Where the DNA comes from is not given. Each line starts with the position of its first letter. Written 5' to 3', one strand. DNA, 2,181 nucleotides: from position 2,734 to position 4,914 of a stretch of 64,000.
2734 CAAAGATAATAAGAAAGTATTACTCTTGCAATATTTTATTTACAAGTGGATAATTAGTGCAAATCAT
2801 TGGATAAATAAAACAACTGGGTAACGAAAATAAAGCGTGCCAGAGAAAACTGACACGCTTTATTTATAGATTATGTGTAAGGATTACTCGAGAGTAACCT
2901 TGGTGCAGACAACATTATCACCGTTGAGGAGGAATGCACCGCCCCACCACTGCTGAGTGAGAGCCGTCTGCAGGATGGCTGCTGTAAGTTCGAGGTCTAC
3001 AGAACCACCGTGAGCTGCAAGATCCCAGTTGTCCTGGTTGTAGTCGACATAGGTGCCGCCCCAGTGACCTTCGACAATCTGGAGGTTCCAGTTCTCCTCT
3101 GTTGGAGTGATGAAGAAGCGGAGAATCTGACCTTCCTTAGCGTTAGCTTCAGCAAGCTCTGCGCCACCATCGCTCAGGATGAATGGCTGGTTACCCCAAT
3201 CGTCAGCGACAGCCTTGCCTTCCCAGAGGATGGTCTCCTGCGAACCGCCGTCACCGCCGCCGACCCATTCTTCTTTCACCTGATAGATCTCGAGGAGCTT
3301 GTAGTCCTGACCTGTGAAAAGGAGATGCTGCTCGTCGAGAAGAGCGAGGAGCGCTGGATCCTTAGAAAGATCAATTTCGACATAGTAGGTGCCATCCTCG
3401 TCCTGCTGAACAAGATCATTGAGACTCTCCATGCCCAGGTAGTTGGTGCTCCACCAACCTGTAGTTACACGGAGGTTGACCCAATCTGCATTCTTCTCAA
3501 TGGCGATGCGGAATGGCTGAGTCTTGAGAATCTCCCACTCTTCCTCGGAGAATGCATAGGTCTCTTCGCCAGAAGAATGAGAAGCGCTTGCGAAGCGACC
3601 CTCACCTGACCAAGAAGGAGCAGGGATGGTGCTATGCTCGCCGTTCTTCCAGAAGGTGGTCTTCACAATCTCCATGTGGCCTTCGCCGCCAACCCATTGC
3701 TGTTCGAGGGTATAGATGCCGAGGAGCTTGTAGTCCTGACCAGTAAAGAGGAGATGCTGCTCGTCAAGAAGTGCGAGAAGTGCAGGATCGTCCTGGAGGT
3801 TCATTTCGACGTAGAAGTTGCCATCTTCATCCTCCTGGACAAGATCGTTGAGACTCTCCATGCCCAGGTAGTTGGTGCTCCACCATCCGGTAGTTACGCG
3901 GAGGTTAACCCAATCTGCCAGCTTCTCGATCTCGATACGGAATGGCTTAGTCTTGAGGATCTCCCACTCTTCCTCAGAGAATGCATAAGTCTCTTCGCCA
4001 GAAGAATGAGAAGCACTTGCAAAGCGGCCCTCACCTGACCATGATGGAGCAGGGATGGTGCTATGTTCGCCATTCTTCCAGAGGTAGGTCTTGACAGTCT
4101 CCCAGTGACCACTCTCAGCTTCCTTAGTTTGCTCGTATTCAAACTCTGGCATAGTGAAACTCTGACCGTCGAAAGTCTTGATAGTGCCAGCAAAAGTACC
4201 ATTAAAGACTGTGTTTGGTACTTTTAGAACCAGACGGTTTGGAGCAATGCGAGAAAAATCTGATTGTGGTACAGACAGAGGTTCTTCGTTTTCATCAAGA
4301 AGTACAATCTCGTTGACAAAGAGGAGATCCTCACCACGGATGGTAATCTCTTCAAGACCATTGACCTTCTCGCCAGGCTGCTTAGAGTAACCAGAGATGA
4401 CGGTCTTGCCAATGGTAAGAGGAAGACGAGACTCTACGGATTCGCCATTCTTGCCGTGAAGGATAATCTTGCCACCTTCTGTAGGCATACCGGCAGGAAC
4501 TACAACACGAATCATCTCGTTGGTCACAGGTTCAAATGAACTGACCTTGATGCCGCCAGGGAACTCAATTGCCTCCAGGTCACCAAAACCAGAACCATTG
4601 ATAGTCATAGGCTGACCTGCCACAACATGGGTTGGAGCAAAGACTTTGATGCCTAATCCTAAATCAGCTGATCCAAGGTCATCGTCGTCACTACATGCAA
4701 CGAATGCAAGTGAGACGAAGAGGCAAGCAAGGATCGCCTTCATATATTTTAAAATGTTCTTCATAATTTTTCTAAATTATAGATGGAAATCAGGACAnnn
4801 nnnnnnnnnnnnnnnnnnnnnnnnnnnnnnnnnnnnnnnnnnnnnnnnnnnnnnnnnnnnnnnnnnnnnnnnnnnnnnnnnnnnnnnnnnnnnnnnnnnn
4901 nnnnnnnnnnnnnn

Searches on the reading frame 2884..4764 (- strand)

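Call 16: search_protein_families(library=pfam, proteins=[window:2884-4764:-], max_evalue=0.0001)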
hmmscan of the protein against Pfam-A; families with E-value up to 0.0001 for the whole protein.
window:2884-4764:- (626 aa): 0 families

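Call 46: search_protein_families(library=pfam, proteins=[window:2884-4764:-], max_evalue=1)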
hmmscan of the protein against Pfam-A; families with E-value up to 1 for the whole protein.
window:2884-4764:- (626 aa): 4 families
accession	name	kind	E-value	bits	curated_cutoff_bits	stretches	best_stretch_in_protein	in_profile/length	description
PF01833.30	TIG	-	0.0079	16.6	20.9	1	44-107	8-73/84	IPT/TIG domain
PF01352.32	KRAB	-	0.19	11.8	20.4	0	262-271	11-20/42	KRAB box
PF08884.16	Flagellin_D3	-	0.2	12.5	24.2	0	451-468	30-48/91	Flagellin D3 domain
PF14466.11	PLCC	-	0.26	11.3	24.2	1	10-32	8-30/153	PLAT/LH2 and C2-like Ca2+-binding lipoprotein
